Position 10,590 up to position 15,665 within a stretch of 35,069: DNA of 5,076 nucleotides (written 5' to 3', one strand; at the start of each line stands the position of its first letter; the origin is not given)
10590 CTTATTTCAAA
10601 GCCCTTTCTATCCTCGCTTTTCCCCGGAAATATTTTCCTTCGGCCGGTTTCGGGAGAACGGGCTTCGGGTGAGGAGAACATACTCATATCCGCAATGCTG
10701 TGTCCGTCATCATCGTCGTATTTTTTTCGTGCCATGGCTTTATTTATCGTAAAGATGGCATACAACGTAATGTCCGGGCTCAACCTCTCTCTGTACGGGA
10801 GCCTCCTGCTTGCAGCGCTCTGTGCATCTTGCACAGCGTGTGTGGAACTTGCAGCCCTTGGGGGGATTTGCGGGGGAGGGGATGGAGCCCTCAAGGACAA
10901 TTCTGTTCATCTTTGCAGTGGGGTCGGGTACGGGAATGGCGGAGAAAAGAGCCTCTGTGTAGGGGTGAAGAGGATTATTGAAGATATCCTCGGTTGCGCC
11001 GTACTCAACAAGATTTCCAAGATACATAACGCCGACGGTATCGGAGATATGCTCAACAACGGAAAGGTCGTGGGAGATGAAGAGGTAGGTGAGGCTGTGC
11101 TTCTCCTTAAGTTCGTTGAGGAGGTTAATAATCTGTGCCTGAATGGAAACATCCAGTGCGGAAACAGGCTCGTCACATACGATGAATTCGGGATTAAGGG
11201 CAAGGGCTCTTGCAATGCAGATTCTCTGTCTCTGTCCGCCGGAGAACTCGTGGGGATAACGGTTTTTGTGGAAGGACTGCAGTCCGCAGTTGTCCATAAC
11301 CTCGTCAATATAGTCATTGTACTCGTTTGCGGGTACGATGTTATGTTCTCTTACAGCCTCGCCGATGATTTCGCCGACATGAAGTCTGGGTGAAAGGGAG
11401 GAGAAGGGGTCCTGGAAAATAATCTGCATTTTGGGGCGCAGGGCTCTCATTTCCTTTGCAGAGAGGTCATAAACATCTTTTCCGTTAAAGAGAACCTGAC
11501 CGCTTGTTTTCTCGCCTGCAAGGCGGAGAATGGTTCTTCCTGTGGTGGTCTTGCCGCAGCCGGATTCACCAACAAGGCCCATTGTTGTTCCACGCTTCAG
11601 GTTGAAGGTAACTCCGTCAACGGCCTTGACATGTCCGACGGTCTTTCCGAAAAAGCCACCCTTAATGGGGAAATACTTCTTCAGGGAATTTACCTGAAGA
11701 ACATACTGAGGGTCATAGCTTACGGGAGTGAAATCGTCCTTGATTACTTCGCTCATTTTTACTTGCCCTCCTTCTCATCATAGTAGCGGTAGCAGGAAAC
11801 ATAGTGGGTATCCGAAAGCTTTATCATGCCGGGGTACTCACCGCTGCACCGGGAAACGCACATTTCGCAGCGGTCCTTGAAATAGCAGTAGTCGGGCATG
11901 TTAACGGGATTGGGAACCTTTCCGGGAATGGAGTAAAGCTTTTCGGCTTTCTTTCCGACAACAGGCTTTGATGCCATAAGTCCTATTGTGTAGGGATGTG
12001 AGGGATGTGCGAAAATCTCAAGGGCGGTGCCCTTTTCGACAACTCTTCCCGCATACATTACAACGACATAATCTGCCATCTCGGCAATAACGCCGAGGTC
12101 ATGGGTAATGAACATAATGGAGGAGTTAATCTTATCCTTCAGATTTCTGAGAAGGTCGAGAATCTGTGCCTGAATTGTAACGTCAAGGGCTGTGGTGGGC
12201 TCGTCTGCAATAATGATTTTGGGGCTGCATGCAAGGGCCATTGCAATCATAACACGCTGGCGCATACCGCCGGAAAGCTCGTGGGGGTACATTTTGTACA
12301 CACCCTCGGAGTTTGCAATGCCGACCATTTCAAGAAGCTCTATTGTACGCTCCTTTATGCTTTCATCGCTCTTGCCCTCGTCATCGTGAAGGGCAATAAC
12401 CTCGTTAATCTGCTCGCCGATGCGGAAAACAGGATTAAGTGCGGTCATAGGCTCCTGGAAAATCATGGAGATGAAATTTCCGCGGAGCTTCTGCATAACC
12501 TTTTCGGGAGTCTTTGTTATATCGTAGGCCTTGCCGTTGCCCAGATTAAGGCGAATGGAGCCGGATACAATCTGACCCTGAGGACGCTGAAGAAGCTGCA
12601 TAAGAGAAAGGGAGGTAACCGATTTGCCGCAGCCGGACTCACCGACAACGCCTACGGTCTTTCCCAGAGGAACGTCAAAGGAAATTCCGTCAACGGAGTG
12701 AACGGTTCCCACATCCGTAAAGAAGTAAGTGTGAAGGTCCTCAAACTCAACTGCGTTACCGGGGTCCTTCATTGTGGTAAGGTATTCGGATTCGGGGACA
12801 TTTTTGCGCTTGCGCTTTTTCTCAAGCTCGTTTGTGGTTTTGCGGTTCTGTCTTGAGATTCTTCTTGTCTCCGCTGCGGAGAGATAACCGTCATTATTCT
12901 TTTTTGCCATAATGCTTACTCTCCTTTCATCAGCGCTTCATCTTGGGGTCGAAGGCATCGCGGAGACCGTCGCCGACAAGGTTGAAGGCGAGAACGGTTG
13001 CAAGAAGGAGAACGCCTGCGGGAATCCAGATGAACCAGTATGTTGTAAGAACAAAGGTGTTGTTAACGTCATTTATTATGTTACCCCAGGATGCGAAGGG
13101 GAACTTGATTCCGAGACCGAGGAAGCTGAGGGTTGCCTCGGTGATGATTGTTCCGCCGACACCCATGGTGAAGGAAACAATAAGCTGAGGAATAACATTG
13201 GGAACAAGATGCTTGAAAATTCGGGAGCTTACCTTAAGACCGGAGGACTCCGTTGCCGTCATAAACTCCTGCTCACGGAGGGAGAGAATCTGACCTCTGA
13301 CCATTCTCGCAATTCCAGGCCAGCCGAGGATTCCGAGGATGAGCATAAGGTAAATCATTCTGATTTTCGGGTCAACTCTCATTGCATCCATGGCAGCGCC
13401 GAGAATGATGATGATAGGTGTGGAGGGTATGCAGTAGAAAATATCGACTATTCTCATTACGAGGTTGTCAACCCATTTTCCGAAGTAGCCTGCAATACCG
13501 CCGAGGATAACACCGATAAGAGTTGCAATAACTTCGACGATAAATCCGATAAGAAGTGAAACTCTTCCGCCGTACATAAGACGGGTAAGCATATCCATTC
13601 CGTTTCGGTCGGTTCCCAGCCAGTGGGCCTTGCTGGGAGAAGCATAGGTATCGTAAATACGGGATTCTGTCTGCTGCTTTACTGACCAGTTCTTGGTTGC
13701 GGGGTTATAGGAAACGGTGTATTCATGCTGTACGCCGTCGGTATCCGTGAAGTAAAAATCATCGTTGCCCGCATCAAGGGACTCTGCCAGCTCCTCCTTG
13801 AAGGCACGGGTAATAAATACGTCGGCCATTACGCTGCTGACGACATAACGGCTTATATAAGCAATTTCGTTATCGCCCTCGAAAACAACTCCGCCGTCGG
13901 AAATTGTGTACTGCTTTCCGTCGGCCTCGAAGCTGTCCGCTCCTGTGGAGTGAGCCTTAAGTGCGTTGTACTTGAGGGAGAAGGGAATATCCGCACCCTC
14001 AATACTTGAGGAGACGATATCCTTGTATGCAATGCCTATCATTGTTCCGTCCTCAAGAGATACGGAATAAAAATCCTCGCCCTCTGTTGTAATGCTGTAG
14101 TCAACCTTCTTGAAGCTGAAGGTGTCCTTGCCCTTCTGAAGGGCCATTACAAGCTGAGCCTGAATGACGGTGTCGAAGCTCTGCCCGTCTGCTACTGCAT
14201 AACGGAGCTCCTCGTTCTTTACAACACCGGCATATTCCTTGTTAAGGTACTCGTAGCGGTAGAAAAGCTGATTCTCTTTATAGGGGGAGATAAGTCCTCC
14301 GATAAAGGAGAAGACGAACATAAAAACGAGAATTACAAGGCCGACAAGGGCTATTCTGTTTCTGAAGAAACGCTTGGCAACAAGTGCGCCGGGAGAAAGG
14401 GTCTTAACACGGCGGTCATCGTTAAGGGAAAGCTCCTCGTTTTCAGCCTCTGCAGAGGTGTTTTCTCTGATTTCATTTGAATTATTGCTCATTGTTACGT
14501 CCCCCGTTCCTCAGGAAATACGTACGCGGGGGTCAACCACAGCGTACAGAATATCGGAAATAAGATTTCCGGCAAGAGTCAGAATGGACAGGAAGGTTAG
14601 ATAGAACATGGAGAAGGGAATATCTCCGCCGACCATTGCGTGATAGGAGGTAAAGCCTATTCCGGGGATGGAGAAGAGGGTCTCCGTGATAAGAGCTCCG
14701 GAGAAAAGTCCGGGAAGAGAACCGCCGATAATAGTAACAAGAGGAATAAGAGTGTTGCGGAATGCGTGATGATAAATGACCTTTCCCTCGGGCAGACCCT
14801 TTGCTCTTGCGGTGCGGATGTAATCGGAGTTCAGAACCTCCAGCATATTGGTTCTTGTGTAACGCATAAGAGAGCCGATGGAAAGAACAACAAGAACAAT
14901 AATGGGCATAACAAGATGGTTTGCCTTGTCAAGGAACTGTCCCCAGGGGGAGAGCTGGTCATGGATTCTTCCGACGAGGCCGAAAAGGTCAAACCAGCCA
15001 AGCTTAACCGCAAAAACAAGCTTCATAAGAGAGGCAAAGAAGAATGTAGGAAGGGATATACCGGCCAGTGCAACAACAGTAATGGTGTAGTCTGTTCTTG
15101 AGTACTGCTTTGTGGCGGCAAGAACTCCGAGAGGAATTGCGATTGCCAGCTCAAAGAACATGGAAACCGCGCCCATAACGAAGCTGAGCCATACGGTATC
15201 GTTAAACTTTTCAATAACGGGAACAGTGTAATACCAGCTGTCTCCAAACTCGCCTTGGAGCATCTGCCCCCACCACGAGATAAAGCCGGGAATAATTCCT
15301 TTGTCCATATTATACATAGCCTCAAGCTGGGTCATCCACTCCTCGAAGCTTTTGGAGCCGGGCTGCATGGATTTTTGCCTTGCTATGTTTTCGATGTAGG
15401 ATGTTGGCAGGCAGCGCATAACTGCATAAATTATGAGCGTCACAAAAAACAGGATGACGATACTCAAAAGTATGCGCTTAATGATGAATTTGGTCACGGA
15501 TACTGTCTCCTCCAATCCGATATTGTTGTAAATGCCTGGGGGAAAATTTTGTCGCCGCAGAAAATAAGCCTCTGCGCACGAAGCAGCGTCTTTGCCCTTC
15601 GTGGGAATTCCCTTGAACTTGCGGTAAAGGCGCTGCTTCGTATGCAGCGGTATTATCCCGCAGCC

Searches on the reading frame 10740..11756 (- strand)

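Call 12: search_protein_families(library=pfam, proteins=[window:10740-11756:-])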
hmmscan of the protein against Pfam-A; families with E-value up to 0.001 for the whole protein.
window:10740-11756:- (338 aa): 4 families
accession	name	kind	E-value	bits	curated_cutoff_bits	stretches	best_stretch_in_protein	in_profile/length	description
PF00005.33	ABC_tran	-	5.5e-31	108.4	25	1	47-198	2-136/137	ABC transporter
PF08352.17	oligo_HPY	-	1.2e-20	74.1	27.1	1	250-315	1-65/65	Oligopeptide/dipeptide transporter, C-terminal region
PF13304.12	AAA_21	-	6.4e-06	26.9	27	0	164-234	231-303/304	AAA domain, putative AbiEii toxin, Type IV TA system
PF02463.25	SMC_N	-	0.00026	20.9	40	1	50-245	19-213/220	RecF/RecN/SMC N terminal domain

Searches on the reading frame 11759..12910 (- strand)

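Call 12: search_protein_families(library=pfam, proteins=[window:11759-12910:-])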
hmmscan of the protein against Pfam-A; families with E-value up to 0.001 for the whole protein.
window:11759-12910:- (383 aa): 4 families
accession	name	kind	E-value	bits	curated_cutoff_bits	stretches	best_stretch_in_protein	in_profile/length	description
PF00005.33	ABC_tran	-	1.6e-25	90.8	25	1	74-240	2-137/137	ABC transporter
PF08352.17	oligo_HPY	-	6.6e-18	65.3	27.1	1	291-355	1-65/65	Oligopeptide/dipeptide transporter, C-terminal region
PF13304.12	AAA_21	-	8.3e-06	26.5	27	1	177-275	209-303/304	AAA domain, putative AbiEii toxin, Type IV TA system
PF02463.25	SMC_N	-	6.4e-05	22.9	40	1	86-286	27-213/220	RecF/RecN/SMC N terminal domain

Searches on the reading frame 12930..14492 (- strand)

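Call 12: search_protein_families(library=pfam, proteins=[window:12930-14492:-])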
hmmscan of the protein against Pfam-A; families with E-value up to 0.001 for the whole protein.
window:12930-14492:- (520 aa): 2 families
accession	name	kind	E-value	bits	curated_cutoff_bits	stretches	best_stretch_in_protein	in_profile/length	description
PF00528.27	BPD_transp_1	-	3.2e-29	102.4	26.4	1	327-520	1-184/184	Binding-protein-dependent transport system inner membrane component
PF12911.12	OppC_N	-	1.6e-12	47.5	23.9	1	33-80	1-48/53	N-terminal TM domain of oligopeptide transport permease C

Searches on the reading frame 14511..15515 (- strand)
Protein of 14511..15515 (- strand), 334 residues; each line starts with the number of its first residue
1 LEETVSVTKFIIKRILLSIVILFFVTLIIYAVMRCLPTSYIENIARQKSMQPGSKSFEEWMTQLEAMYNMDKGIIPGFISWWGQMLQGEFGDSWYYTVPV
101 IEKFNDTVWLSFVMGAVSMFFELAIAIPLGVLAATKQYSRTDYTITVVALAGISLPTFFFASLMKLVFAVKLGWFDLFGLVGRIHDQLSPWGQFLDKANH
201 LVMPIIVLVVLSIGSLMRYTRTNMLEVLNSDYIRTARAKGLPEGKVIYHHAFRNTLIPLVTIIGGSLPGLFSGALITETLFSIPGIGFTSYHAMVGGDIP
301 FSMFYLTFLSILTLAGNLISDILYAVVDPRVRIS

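Call 12: search_protein_families(library=pfam, proteins=[window:14511-15515:-])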
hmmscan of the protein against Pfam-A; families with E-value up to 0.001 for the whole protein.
window:14511-15515:- (334 aa): 1 family
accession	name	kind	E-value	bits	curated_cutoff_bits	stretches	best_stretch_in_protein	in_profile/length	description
PF00528.27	BPD_transp_1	-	1.5e-39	136.1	26.4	1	126-332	1-183/184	Binding-protein-dependent transport system inner membrane component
